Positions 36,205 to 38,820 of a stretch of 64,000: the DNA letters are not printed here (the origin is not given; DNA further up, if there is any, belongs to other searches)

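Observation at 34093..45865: Seven-gene translationally coupled uptake operon: giant SBP, two complete permease pairs, an NHL-propeller/Yip1 membrane protein and a 771-aa orphan ectoprotein, with no ATPase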

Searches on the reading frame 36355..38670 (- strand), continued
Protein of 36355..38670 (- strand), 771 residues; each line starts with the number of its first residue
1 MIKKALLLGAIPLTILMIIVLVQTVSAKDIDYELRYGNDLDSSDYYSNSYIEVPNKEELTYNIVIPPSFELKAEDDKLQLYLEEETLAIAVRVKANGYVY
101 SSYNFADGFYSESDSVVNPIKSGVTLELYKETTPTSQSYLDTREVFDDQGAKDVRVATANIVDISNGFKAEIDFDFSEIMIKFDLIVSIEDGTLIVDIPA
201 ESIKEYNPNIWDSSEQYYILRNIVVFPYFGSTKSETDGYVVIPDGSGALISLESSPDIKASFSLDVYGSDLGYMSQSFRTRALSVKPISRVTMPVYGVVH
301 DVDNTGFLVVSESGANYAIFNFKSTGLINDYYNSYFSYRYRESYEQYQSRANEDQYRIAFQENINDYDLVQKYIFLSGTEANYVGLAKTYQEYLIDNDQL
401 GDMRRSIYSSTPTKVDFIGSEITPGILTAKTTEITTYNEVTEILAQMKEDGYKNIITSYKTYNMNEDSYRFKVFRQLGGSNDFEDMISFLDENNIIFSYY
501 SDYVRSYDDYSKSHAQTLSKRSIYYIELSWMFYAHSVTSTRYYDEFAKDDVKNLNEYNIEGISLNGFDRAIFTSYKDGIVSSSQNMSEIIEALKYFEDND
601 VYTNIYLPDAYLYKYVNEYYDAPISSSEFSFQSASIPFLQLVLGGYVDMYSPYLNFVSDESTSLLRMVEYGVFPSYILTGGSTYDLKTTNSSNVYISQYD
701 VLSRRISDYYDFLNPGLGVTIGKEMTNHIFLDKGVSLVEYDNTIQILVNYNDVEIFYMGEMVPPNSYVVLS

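Call 32: search_protein_families(library=pfam, proteins=[L054:14198-15322:+, L023:338-1348:+, L019:20232-21347:+, L055:13892-16852:+, L023:14065-18096:+, L077:7891-11019:+, L032:19961-21451:+, L040:1441-3102:-, L082:8352-9575:+, L080:20239-21732:+], max_evalue=0.001)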
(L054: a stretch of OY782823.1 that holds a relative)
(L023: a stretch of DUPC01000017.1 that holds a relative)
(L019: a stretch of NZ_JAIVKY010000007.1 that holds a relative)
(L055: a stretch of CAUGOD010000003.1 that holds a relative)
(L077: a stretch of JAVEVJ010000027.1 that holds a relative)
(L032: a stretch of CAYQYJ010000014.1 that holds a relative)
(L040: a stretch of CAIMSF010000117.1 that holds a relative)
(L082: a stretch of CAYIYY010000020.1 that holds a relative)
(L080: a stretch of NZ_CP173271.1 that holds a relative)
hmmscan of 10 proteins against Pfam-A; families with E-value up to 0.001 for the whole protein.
L054:14198-15322:+ (374 aa): 2 families
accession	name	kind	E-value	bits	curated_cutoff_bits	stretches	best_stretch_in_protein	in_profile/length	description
PF00722.28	Glyco_hydro_16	-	1.6e-22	80.3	22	1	78-262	9-167/175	Glycosyl hydrolases family 16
PF03935.22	SKN1_KRE6_Sbg1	-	2.3e-12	46.6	30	2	25-142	98-223/501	Beta-glucan synthesis-associated protein SKN1/KRE6/Sbg1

L023:338-1348:+ (336 aa): 2 families
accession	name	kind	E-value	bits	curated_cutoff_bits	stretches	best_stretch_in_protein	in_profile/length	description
PF04041.19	Glyco_hydro_130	-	6.5e-49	167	26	2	139-333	124-319/320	beta-1,4-mannooligosaccharide phosphorylase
PF00251.26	Glyco_hydro_32N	-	0.00037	20.6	22.1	0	29-103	73-149/307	Glycosyl hydrolases family 32 N-terminal domain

L019:20232-21347:+ (371 aa): 4 families
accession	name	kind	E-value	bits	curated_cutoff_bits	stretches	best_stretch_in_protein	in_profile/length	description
PF01408.29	GFO_IDH_MocA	-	4.2e-26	92.4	24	1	4-119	1-117/120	Oxidoreductase family, NAD-binding Rossmann fold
PF22725.1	GFO_IDH_MocA_C3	-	8.5e-25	87.6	27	1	131-265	2-123/124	GFO/IDH/MocA C-terminal domain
PF02894.22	GFO_IDH_MocA_C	-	1.6e-13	51.4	22.9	1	134-346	1-217/218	Oxidoreductase family, C-terminal alpha/beta domain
PF03447.22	NAD_binding_3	-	9.5e-08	33.2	24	1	6-118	2-113/116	Homoserine dehydrogenase, NAD binding domain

L055:13892-16852:+ (986 aa): 4 families
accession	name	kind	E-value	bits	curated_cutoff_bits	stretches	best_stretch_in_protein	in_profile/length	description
PF01055.32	Glyco_hydro_31_2nd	-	7.4e-61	206.7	23.5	1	457-808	1-327/328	Glycosyl hydrolases family 31 TIM-barrel domain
PF21365.3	Glyco_hydro_31_3rd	-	5.1e-26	91.4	24.4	1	817-902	1-87/87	Glycosyl hydrolase family 31 C-terminal domain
PF13802.12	Gal_mutarotas_2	-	6.3e-15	56.4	27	1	272-413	28-183/184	Glycosyl hydrolase 31 N-terminal galactose mutarotase-like domain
PF22681.2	Lmo2446-like_N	-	8.2e-11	42.4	29.7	1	110-171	1-58/72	Lmo2446-like, N-terminal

L023:14065-18096:+ (1343 aa): 10 families
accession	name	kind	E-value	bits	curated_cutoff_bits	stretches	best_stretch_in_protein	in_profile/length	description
PF16403.11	Bact_surface_Ig-like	-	2.5e-51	172.1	27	4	32-103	4-71/71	Bacterial surface protein, Ig-like domain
PF18981.6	InlK_D3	-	5.3e-11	42.9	25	0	353-387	31-66/75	Internalin K domain (D3/D4)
PF15418.12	DUF4625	-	3.5e-08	34.2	27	0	158-184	104-130/131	Domain of unknown function (DUF4625)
PF19077.6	Big_13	-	1.8e-07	32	27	0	145-184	61-100/102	Bacterial Ig-like domain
PF17963.7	Big_9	-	2e-07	32.2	23.6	0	598-646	41-89/89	Bacterial Ig domain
PF18911.6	PKD_4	-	1.7e-06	28.4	27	0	621-647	58-85/85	PKD domain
PF13750.12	Big_3_3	-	7.7e-05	22.8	27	0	622-664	14-54/157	Bacterial Ig-like domain (group 3)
PF00801.26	PKD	-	0.00014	22.2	23.5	0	622-642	56-76/80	PKD domain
PF05345.18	He_PIG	-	0.00016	22.5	24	0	621-647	69-95/96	Putative Ig domain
PF02494.22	HYR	-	0.00046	20.9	21.7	0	801-827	50-76/81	HYR domain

L077:7891-11019:+ (1042 aa): 1 family
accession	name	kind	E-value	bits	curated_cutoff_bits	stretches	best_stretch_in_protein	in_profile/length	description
PF17167.11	Glyco_hydro_94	-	0.00083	18.6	27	0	820-938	297-414/420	Glycosyl hydrolase 94 superfamily, catalytic domain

L032:19961-21451:+ (496 aa): 2 families
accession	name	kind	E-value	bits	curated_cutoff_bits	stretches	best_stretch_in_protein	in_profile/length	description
PF00884.28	Sulfatase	-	6.9e-37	127.8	25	1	8-340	3-300/301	Sulfatase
PF01663.27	Phosphodiest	-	6.1e-08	33.1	23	1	8-284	1-220/342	Type I phosphodiesterase / nucleotide pyrophosphatase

L040:1441-3102:- (553 aa): 0 families

L082:8352-9575:+ (407 aa): 1 family
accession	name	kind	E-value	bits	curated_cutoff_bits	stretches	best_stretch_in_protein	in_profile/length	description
PF00162.24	PGK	-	6.4e-155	516.3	27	1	6-385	1-379/379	Phosphoglycerate kinase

L080:20239-21732:+ (497 aa): 2 families
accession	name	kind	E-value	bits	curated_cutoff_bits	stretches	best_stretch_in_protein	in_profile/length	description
PF06964.18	Alpha-L-AF_C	-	1.3e-53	182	27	1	298-489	1-165/165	Alpha-L-arabinofuranosidase C-terminal domain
PF22848.2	ASD1_dom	-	1.9e-07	31.4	22.2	1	64-126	7-73/239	Alpha-L-arabinofuranosidase 1 domain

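Call 33: fold_search(model_id=the predicted structure, library=pdb)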
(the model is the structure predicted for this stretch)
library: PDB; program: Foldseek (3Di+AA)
matches with E <= 10: 1419; with E <= 0.001: 271
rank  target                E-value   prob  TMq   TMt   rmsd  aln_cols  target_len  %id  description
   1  5opq_A                1.4e-30  1.00  0.60  0.69   6.1       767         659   13  A 3,6-anhydro-D-galactosidase produced by Zobellia galactanivorans. This is an exo-lytic enzyme that hydrolyzes termin (released 2017-11-29)
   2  5opq_D                6.4e-30  1.00  0.60  0.69   6.0       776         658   13  A 3,6-anhydro-D-galactosidase produced by Zobellia galactanivorans. This is an exo-lytic enzyme that hydrolyzes termin (released 2017-11-29)
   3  8rzk_A                8.9e-30  1.00  0.59  0.69   6.0       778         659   12  The Michaelis complex of ZgGH129 D486N from Zobellia galactanivorans with neo-b/k-oligo-carrageenan tetrasaccharide (b (released 2024-07-31)
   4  5wzn_A                2.4e-26  1.00  0.60  0.73   5.7       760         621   12  Alpha-N-acetylgalactosaminidase NagBb from Bifidobacterium bifidum - GalNAc complex (released 2017-06-07)
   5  5wzr_A                8.9e-26  1.00  0.60  0.72   6.0       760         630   11  Alpha-N-acetylgalactosaminidase NagBb from Bifidobacterium bifidum - Gal-NHAc-DNJ complex (released 2017-06-07)
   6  5wzq_A                1.3e-25  1.00  0.60  0.74   5.7       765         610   12  Alpha-N-acetylgalactosaminidase NagBb from Bifidobacterium bifidum - quadruple mutant (released 2017-06-07)
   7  5wzp_A                3.3e-25  1.00  0.56  0.71   6.2       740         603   12  Alpha-N-acetylgalactosaminidase NagBb from Bifidobacterium bifidum - ligand free (released 2017-06-07)
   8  5wzp_B                3.9e-25  1.00  0.56  0.70   7.8       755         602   11  Alpha-N-acetylgalactosaminidase NagBb from Bifidobacterium bifidum - ligand free (released 2017-06-07)
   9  5wzq_B                4.9e-25  1.00  0.58  0.72   6.8       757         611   12  Alpha-N-acetylgalactosaminidase NagBb from Bifidobacterium bifidum - quadruple mutant (released 2017-06-07)
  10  5wzr_B                5.2e-25  1.00  0.61  0.73   5.8       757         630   11  Alpha-N-acetylgalactosaminidase NagBb from Bifidobacterium bifidum - Gal-NHAc-DNJ complex (released 2017-06-07)
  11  5wzn_B                9.0e-25  1.00  0.59  0.72   6.2       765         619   11  Alpha-N-acetylgalactosaminidase NagBb from Bifidobacterium bifidum - GalNAc complex (released 2017-06-07)
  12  6qev_B                4.1e-18  1.00  0.40  0.26  10.4       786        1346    8  EngBF DARPin Fusion 4b B6 (released 2019-11-06)
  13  2zxq                  2.0e-17  1.00  0.40  0.29  10.6       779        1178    9  Crystal structure of endo-alpha-N-acetylgalactosaminidase from Bifidobacterium longum (EngBF) (released 2009-06-16)
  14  6qfk_A                2.2e-17  1.00  0.40  0.26  10.7       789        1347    9  EngBF DARPin Fusion 4b G10 (released 2019-11-06)
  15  5a59_A                2.5e-17  1.00  0.43  0.33  10.5       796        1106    9  The structure of GH101 E796Q mutant from Streptococcus pneumoniae TIGR4 in complex with T-antigen (released 2015-09-02)
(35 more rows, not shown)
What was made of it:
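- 36355..38670 (-): 771-aa DUF5696 ectoprotein: N-terminal TM anchor (5-23), beta-sandwich (70-377) with invariant P243-D244-G245-x-G247, (beta/alpha)8 barrel (~410-690), C-terminal beta-sandwich (725-770). GH129/GH101-like fold. Foldseek: 5opq (GH129) E=1.4e-30 and 5wzn TM 0.73, then GH101, GH36, GH31 (call 33).
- On Glycoside hydrolase family 129/101 (GH-D-like retaining alpha-glycosidases): Foldseek E=1.4e-30 and TM 0.69-0.74 to 5opq and 5wzn (call 33).
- Closest known: GH129. Same: The predicted three-domain fold of DUF5696 (beta-sandwich, TIM barrel, beta-sandwich) matches them best (E=1e-30, TM 0.69-0.74; call 33).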

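Call 36: search_protein_families(library=pfam, alignment_id=A1, max_evalue=10)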
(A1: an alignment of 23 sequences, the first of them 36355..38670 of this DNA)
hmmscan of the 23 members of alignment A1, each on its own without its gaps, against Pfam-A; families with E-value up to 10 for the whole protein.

A. member 1, window:36355-38670:- (771 aa): 1 family
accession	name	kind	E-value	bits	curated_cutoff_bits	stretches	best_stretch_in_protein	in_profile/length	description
PF18952.6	DUF5696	-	3.3e-133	445.8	25.6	1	163-767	6-612/612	Family of unknown function (DUF5696)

B. families by the number of members that match (of 23 scanned): 12 families
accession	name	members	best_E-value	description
PF18952.6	DUF5696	23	1.4e-197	Family of unknown function (DUF5696)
PF22428.2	Dis32-like_C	1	0.0022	DIS3-like exonuclease 2-like, C-terminal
PF20055.5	DUF6454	1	0.045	Family of unknown function (DUF6454)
PF17291.7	M60-like_N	1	0.073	N-terminal domain of M60-like peptidases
PF06757.18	Ins_allergen_rp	1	0.074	Insect allergen related repeat, nitrile-specifier detoxification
PF20356.3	DUF6651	1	0.14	Family of unknown function (DUF6651)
PF17638.7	UL42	1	0.17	HCMV UL42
PF01644.23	Chitin_synth_1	1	0.19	Chitin synthase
PF22319.1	DUF6972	1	0.19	Domain of unknown function (DUF6972)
PF00714.22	IFN-gamma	1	0.49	Interferon gamma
PF18688.6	DUF5638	1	4.2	Family of unknown function (DUF5638)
PF18070.6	Cas9_PI2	1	5.4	CRISPR-Cas9 PI domain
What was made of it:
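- On Glycoside hydrolase family 129/101 (GH-D-like retaining alpha-glycosidases): No GH Pfam hit for any of 23 members even at E<=10 (call 36).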

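Call 81: search_protein_representatives(alignment_id=A1)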
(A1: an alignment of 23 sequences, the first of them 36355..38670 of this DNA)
Query: 23 sequences, 766 profile positions. Proteins with E-value up to 0.001 (for the whole library): 5805; up to 1e-10: 4650; up to 1e-30: 3535. The best 150 are listed.
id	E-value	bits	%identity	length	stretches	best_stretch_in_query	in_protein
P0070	8.8e-291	983.0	-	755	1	1-764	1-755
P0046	1.2e-268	909.8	-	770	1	2-764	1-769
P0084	5.6e-261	884.5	-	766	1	1-765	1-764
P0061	1.4e-248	843.5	-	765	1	2-763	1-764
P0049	1.2e-237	807.4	-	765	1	1-764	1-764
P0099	7.1e-236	801.5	-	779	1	1-765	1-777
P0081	2.2e-221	753.5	-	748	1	3-761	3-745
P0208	6.4e-221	752.0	-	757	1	25-762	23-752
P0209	1.1e-219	747.9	-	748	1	1-764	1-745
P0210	3.9e-219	746.1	-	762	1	2-765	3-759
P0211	3.3e-214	729.8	-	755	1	3-765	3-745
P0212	6.8e-214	728.8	-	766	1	5-764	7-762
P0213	1.9e-213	727.3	-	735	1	38-758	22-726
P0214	5.4e-213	725.8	-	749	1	20-764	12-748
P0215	1.2e-212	724.6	-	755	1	1-764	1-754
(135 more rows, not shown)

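Call 82: find_encoding_contigs(protein=P0115, flank=10000, max_places=1)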
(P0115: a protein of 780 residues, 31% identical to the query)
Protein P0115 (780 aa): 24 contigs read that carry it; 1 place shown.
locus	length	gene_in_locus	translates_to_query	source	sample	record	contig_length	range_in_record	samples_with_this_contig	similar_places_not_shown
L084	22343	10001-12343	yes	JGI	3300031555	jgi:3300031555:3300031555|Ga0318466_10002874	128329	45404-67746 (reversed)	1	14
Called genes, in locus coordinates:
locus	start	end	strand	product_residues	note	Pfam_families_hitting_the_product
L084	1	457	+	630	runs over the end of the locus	-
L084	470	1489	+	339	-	PF04041:Glyco_hydro_130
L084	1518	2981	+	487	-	PF13416:SBP_bac_8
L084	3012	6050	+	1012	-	PF13416:SBP_bac_8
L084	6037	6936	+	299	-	PF00528:BPD_transp_1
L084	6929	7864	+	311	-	PF00528:BPD_transp_1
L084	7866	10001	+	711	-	PF01436:NHL (faint), PF07719:TPR_2 (faint), PF04893:Yip1 (weak)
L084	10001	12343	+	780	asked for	PF18952:DUF5696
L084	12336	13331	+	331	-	PF00528:BPD_transp_1 (weak)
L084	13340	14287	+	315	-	PF00528:BPD_transp_1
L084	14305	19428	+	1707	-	PF02494:HYR (faint), PF07523:Big_3 (faint), PF16403:Bact_surface_Ig-like, PF18911:PKD_4 (faint), PF18981:InlK_D3 (faint), PF19077:Big_13 (faint), PF22352:K319L-like_PKD (faint), PF16403:Bact_surface_Ig-like, +3 more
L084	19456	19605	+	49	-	-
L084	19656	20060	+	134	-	PF02310:B12-binding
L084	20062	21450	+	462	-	PF13941:MutL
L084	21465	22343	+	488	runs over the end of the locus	PF06368:Met_asp_mut_E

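Call 83: find_encoding_contigs(protein=P0022, flank=10000, max_places=1)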
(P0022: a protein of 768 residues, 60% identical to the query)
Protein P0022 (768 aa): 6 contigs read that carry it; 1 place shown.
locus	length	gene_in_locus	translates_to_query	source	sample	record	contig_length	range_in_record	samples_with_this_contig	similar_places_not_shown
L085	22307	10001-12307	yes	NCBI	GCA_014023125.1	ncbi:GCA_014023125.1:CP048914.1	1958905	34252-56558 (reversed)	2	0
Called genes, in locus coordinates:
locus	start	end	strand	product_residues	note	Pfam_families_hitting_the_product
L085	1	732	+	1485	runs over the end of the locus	PF03714:PUD (faint), PF00932:LTD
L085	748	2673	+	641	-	-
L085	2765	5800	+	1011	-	PF01547:SBP_bac_1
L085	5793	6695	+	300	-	PF00528:BPD_transp_1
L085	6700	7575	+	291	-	PF00528:BPD_transp_1 (weak)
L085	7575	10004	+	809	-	PF06739:SBBP (faint), PF04893:Yip1 (weak)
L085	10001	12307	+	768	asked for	PF18952:DUF5696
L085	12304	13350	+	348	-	PF00528:BPD_transp_1 (weak)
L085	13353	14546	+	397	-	PF00528:BPD_transp_1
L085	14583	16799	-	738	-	PF02368:Big_2 (weak), PF00128:Alpha-amylase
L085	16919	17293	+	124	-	PF14534:DUF4440 (faint)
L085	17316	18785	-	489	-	PF00149:Metallophos, PF02872:5_nucleotid_C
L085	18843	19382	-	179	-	PF13847:Methyltransf_31, PF13649:Methyltransf_25, PF08241:Methyltransf_11 (weak), PF08242:Methyltransf_12 (weak), PF06962:rRNA_methylase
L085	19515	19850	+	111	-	PF00085:Thioredoxin, PF13098:Thioredoxin_2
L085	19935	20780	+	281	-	PF01936:NYN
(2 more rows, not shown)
